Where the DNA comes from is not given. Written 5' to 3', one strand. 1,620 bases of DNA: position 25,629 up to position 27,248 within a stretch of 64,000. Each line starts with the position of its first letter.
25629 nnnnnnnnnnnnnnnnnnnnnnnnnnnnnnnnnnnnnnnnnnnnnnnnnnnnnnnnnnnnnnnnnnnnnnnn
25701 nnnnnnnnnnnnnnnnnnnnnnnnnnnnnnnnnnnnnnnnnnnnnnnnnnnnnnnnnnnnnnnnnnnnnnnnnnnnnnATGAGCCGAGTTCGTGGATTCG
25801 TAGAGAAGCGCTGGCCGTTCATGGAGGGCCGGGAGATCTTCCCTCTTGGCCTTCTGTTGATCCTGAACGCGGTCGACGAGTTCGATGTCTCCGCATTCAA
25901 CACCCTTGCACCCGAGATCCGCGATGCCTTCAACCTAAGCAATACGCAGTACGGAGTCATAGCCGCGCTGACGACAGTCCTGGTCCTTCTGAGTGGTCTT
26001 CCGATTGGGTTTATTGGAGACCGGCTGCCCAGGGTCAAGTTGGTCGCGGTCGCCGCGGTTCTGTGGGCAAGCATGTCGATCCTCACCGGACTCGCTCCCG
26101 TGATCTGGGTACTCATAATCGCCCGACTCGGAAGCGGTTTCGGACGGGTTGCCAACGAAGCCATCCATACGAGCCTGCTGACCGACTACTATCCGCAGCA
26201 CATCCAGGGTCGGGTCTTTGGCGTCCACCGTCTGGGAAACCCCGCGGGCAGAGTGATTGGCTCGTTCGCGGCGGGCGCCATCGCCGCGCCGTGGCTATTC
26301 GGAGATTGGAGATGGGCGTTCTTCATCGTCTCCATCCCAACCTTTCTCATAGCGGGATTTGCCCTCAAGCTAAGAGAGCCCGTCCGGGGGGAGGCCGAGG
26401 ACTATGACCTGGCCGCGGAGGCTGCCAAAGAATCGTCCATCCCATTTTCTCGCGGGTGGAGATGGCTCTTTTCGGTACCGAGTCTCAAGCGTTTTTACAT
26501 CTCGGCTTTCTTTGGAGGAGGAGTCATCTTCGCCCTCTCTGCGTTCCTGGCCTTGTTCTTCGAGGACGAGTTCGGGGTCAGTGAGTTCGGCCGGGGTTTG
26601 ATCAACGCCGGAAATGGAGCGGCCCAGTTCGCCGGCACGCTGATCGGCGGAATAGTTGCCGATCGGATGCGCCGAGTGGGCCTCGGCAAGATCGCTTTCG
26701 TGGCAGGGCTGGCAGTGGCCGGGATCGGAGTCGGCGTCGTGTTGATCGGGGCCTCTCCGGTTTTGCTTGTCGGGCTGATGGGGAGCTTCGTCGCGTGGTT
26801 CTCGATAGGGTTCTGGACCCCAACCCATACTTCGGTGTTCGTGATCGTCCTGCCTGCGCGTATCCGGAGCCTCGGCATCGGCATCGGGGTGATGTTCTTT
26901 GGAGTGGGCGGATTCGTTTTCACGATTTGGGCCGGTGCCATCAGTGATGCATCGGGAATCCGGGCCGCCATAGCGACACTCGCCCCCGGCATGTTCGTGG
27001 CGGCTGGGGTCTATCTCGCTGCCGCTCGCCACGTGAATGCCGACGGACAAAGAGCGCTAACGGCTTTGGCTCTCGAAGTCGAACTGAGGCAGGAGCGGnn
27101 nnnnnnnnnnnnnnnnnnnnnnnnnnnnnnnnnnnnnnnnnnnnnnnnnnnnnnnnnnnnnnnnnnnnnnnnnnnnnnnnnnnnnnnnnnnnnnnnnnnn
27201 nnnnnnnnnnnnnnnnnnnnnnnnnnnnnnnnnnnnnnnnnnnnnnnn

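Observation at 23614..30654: Liv-type ABC importer with an MFS-transporter domain fused to both ATPase subunits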

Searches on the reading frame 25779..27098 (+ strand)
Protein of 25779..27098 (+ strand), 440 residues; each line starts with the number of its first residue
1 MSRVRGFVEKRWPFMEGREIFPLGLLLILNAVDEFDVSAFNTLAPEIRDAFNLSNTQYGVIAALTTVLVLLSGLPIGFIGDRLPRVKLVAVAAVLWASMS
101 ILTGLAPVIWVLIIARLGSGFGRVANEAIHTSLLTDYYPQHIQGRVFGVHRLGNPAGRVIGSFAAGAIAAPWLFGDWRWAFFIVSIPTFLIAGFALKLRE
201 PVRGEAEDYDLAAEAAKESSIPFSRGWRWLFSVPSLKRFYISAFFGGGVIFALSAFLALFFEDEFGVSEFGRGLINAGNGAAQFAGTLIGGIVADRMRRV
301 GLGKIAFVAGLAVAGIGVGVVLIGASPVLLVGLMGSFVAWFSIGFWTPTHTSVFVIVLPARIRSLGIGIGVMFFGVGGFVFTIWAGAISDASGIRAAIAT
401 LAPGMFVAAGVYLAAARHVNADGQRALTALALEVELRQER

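Call 14: find_related_loci(query=A1, collection=genome_contigs, flank=7000)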
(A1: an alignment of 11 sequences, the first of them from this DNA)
Query A1 (440 aa) in genome_contigs; peptide patterns used: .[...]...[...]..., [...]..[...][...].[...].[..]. (x = any residue, [..] = any of these).
599 stretches matched a pattern (row limit reached: there are more); 504 encode a relative of the query (tblastn E <= 1e-3); the best 80 are kept; 80 distinct loci.
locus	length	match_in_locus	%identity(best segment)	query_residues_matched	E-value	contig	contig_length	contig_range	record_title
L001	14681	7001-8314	57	1-440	5e-153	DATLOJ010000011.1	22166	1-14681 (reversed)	MAG TPA_asm: Actinomycetota bacterium isolate SMAG_U13823 k141_5401035, whole genome shotgun sequence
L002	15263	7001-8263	42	17-439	2e-86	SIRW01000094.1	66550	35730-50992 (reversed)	MAG: Actinobacteria bacterium isolate ZMQR.bins.8 contig094, whole genome shotgun sequence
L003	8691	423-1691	41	13-439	4e-83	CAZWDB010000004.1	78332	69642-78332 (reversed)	MAG TPA_asm: uncultured Acidimicrobiales bacterium isolate SRP284430_co1_116 genome assembly, contig: NODE_58_length_783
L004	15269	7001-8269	38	17-440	2e-82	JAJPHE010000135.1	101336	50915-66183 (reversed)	MAG: Actinomycetota bacterium isolate Centralia_MAG_137 k107_28902981, whole genome shotgun sequence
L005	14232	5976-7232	39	22-439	1e-81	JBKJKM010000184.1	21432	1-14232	MAG: Acidimicrobiales bacterium isolate ant_bin.242 k117_2854172, whole genome shotgun sequence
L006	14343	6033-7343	39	5-440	5e-82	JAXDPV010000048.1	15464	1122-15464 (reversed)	MAG: Actinomycetota bacterium isolate BP_72 scaffold_4193081, whole genome shotgun sequence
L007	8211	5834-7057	40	33-440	9e-82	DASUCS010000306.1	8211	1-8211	MAG TPA_asm: Acidimicrobiales bacterium isolate SMAG_U1303 k141_1730361, whole genome shotgun sequence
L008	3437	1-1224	42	33-440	2e-82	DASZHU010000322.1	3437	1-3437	MAG TPA_asm: Acidimicrobiales bacterium isolate SMAG_U6584 k141_2420134, whole genome shotgun sequence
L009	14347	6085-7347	39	17-439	1e-81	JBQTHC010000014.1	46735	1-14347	MAG: Microthrixaceae bacterium isolate SAW230 c_000000423154, whole genome shotgun sequence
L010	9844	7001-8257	40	22-439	1e-80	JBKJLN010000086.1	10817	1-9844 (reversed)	MAG: Acidimicrobiales bacterium isolate ant_bin.289 k117_5924094, whole genome shotgun sequence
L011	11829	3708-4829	40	17-393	4e-80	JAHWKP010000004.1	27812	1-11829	MAG: Actinomycetota bacterium isolate 0813_bin2 NODE_4_length_27812_cov_3.295070, whole genome shotgun sequence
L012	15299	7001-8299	38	4-440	3e-80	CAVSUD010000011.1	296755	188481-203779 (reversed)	MAG: uncultured Actinomycetes bacterium isolate MFD02581.bin.2.97 genome assembly, contig: contig_41278, whole genome sh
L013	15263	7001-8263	38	17-439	1e-79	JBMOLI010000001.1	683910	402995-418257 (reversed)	MAG: Actinomycetota bacterium isolate Betzabe_MAG020 MAG020_1, whole genome shotgun sequence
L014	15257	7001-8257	39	17-439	2e-79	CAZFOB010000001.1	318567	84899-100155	MAG TPA_asm: uncultured Actinomycetes bacterium isolate SRP136066_co1_427 genome assembly, contig: NODE_3_length_318567_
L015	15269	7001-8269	37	17-440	3e-79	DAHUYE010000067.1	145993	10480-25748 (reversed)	MAG TPA_asm: Actinobacteria bacterium isolate clean269 k141_469666, whole genome shotgun sequence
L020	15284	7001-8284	39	10-440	4e-78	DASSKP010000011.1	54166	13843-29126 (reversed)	MAG TPA_asm: Mycobacteriales bacterium isolate SMAG_U1144 k141_924270, whole genome shotgun sequence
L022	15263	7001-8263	39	17-439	4e-78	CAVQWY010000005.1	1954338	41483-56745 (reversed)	MAG: uncultured Microthrixaceae bacterium isolate MFD04212.bin.2.38 genome assembly, contig: contig_742, whole genome sh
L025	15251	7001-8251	39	17-435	2e-76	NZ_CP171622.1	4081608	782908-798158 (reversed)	Actinospongicola halichondriae strain Hal317 chromosome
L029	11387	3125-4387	38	17-439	4e-76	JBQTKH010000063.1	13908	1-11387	MAG: Microthrixaceae bacterium isolate SAR292 c_000000131942, whole genome shotgun sequence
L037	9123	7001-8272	41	17-440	2e-73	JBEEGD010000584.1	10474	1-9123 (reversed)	MAG: Acidimicrobiaceae bacterium isolate BP_86 scaffold_4863387, whole genome shotgun sequence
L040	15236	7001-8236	38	11-422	2e-72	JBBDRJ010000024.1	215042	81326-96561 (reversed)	MAG: Actinomycetota bacterium isolate LejiaC_65_31 Lejia_C_90_length_215042_cov_19, whole genome shotgun sequence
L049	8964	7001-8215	38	22-425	2e-69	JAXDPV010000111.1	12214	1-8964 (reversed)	MAG: Actinomycetota bacterium isolate BP_72 scaffold_3405530, whole genome shotgun sequence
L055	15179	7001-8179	36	17-408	3e-67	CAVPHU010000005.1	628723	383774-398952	MAG: uncultured Acidimicrobiaceae bacterium isolate MFD09964.bin.1.301 genome assembly, contig: contig_22723, whole geno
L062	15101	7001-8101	37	30-395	4e-66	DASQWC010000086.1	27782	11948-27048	MAG TPA_asm: Actinomycetota bacterium isolate SMAG_U11003 k141_841401, whole genome shotgun sequence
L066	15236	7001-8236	36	17-430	1e-65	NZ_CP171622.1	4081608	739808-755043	Actinospongicola halichondriae strain Hal317 chromosome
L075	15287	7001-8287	36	21-440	8e-63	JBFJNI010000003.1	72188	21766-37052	MAG: Acidimicrobiales bacterium isolate Mix_sand17.2022.03.Z.50 k141_1574413_length_72188_cov_14.4282, whole genome shot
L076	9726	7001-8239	35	3-422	5e-63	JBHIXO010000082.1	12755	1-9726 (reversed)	MAG: Acidimicrobiales bacterium isolate MAG52 WDNA05_bin.34.orig_82, whole genome shotgun sequence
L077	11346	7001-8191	37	12-414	4e-63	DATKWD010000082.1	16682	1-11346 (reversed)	MAG TPA_asm: Acidimicrobiales bacterium isolate SMAG_U14153 k141_1505118, whole genome shotgun sequence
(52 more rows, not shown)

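Call 25: search_solved_structures(query=A1, max_evalue=0.01)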
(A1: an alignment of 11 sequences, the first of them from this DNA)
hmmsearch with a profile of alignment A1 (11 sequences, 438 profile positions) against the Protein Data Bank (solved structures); distinct sequences matched with E-value up to 0.01: 73 (the best 60 are shown).
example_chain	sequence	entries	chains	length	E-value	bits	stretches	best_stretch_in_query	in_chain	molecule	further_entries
6e8j_A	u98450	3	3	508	6.4e-29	104.3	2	22-174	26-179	Major facilitator family transporter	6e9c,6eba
9boi_A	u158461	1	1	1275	1.4e-19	73.5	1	12-205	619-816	mVenus,Maltose/maltodextrin-binding periplasmic protein,Protein spinster homolog 1,Designe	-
6e9o_B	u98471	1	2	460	1.8e-15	60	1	20-408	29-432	D-galactonate transport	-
6e9n_A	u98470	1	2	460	2.7e-15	59.4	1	20-408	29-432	D-galactonate transport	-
9vhd_B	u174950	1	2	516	1.1e-11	47.6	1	36-202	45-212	Putative MFS-type transporter EfpA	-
8ufe_A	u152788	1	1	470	1.9e-11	46.7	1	36-202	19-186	Integral membrane efflux protein EfpA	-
8g92_A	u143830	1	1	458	1.7e-10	43.6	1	23-369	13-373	Sphingosine-1-phosphate transporter SPNS2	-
8zar_J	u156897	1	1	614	2.4e-10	43.1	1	7-194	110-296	Multidrug export protein EmrB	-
8zal_J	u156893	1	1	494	2.8e-10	42.9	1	33-194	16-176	Multidrug export protein EmrB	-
8jhr_A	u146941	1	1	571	5.5e-10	41.9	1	19-368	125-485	Sphingosine-1-phosphate transporter SPNS2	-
8ex4_A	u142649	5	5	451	5.6e-10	41.9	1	25-369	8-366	Sphingosine-1-phosphate transporter SPNS2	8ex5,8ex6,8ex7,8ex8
7yub_R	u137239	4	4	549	5.7e-10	41.9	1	19-368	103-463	Sphingosine-1-phosphate transporter SPNS2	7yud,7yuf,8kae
8qv5_A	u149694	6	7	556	6.1e-10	41.8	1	19-368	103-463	Sphingosine-1-phosphate transporter SPNS2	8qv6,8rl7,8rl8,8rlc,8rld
8ufd_A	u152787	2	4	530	5.2e-09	38.7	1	32-200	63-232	Integral membrane efflux protein EFPA | Efflux pump A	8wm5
8x6x_A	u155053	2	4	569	5.7e-09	38.6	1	32-200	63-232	Uncharacterized MFS-type transporter EfpA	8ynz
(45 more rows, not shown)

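Call 26: search_protein_families(library=ncbifam, proteins=[window:25779-27098:+], max_evalue=0.001)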
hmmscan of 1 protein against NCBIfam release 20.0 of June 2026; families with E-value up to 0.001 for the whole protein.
window:25779-27098:+ (440 aa): 21 families
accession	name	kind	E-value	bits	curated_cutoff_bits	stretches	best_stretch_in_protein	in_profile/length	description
TIGR00893.1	2A0114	subfamily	4.2e-24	85.2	395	1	44-413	17-396/399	D-galactonate transporter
TIGR00895.1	2A0115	subfamily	1.8e-19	69.9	418.55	1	25-203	21-197/398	aromatic acid/H+ symport family MFS transporter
TIGR00881.1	2A0104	subfamily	5.5e-16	58.5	407.75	1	39-328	13-312/379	phosphoglycerate transporter protein PgtP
NF008586.0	PRK11551.1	equivalog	1.3e-14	54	410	1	19-419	13-399/406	3-(3-hydroxy-phenyl)propionate transporter MhpT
NF003024.0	PRK03893.1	subfamily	5.7e-13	48.5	604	1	31-213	31-205/497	sialate:H+ symport family MFS transporter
TIGR00900.1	2A0121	subfamily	1.3e-10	41.1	319.6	1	24-169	212-360/364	H+ Antiporter protein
TIGR00898.1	2A0119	subfamily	1.3e-10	40.7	550.75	1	40-200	105-264/506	cation transport protein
TIGR00880.1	2_A_01_02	superfamily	1.1e-09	38.5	131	1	63-186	5-125/141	multidrug resistance protein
NF000031.1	MFS_efflux_LmrA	exception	1.9e-09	36.7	850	1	25-188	35-195/484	lincomycin efflux MFS transporter Lmr(A)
TIGR00891.1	2A0112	subfamily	3.9e-09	36.1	552.9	1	33-214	24-199/405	sialate:H+ symport family MFS transporter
TIGR00711.1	efflux_EmrB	subfamily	1.8e-08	33.6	230.2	1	74-186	54-164/485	DHA2 family efflux MFS transporter permease subunit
NF053813.1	MFS_TcaB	equivalog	3.8e-08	32.5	475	1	25-202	10-185/396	putative multidrug effflux MFS transporter TcaB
NF007792.0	PRK10489.1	equivalog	7.1e-08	31.9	324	1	37-170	239-373/419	enterobactin transporter EntS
NF002921.0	PRK03545.1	equivalog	8.5e-08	31.5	401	1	43-192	35-181/396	sugar transporter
NF053517.1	HbztTptrPcaK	equivalog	3.9e-07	29.4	770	1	28-168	26-166/437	4-hydroxybenzoate transporter PcaK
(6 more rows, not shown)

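Call 44: search_protein_families(library=pfam, proteins=[L055:4906-6933:+, L055:8293-9849:-, L077:4957-6258:+, L077:8282-9838:-, L075:8277-9533:+, L075:5309-6652:-, L076:4804-6588:+, L076:8298-9350:-, L055:6935-8275:+, L075:6899-8335:+], max_evalue=0.00001)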
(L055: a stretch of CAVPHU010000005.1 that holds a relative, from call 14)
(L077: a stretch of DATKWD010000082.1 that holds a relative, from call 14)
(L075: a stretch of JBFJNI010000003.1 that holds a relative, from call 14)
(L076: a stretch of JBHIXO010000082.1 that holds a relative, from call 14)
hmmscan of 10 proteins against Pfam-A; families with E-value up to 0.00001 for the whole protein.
L055:4906-6933:+ (675 aa): 0 families

L055:8293-9849:- (518 aa): 3 families
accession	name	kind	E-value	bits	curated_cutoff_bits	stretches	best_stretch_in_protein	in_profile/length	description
PF10672.15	Methyltrans_SAM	-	4.1e-24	85.7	27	1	275-477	59-251/286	S-adenosylmethionine-dependent methyltransferase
PF00849.27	PseudoU_synth_2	-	9.9e-24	84.7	26.8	1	12-145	1-151/152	RNA pseudouridylate synthase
PF03602.21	Cons_hypoth95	-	4e-06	27.1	24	1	337-424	35-122/182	Conserved hypothetical protein 95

L077:4957-6258:+ (433 aa): 0 families

L077:8282-9838:- (518 aa): 3 families
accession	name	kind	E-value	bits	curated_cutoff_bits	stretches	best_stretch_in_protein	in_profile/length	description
PF10672.15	Methyltrans_SAM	-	2.5e-23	83.2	27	1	281-465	65-239/286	S-adenosylmethionine-dependent methyltransferase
PF00849.27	PseudoU_synth_2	-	2e-21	77.3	26.8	1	12-145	1-151/152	RNA pseudouridylate synthase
PF03602.21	Cons_hypoth95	-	7.6e-06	26.1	24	0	343-426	41-124/182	Conserved hypothetical protein 95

L075:8277-9533:+ (418 aa): 0 families

L075:5309-6652:- (447 aa): 0 families

L076:4804-6588:+ (594 aa): 1 family
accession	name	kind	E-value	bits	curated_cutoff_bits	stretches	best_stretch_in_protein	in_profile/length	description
PF18029.7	Glyoxalase_6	-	3.2e-10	41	23.6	1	490-590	3-104/106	Glyoxalase-like domain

L076:8298-9350:- (350 aa): 3 families
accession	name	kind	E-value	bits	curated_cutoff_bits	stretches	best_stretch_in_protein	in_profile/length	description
PF00924.24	MS_channel_2nd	-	1.7e-16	60.5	20.2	1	166-228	2-66/68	Mechanosensitive ion channel, beta-domain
PF21082.3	MS_channel_3rd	-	5.2e-16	59.3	21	1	237-323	3-88/88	Mechanosensitive ion channel MscS, C-terminal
PF21088.3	MS_channel_1st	-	3.5e-09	36.9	23.1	1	126-164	4-42/42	Mechanosensitive ion channel, transmembrane helices 2/3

L055:6935-8275:+ (446 aa): 2 families
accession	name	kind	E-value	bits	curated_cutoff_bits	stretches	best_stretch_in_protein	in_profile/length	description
PF07690.21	MFS_1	-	4.6e-44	151.2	33.4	2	33-380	2-338/347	Major Facilitator Superfamily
PF00083.30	Sugar_tr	-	6.1e-09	35.7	22.3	1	86-203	70-193/452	Sugar (and other) transporter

L075:6899-8335:+ (478 aa): 2 families
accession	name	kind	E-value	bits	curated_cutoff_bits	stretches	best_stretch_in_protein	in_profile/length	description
PF07690.21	MFS_1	-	7.7e-36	124.2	33.4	1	41-387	2-337/347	Major Facilitator Superfamily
PF00083.30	Sugar_tr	-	7.4e-06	25.5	22.3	0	84-212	63-194/452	Sugar (and other) transporter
